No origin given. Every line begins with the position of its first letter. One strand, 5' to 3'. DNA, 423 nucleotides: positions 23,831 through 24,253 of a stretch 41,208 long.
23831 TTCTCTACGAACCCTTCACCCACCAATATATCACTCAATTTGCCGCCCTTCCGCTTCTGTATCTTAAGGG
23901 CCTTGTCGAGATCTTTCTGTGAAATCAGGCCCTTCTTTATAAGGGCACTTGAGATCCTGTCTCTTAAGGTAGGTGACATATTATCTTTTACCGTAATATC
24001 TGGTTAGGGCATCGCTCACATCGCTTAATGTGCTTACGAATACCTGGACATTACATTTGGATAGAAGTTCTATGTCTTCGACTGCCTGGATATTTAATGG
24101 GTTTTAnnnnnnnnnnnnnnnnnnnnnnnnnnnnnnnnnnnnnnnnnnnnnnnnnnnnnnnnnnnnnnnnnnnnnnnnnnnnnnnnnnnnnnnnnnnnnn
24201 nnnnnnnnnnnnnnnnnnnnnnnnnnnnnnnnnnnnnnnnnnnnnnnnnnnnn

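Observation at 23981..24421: Stand-alone MshEN (c-di-GMP receptor-type) domain gene split by an in-frame TAA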

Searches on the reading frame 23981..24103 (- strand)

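Call 5: search_protein_families(library=pfam, proteins=[window:23981-24103:-], max_evalue=0.01)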
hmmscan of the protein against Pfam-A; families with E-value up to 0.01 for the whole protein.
window:23981-24103:- (40 aa): 1 family
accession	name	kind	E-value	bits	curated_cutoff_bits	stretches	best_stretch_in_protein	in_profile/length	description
PF05157.20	MshEN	-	1.9e-05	25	23.1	1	1-39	47-86/90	MshEN domain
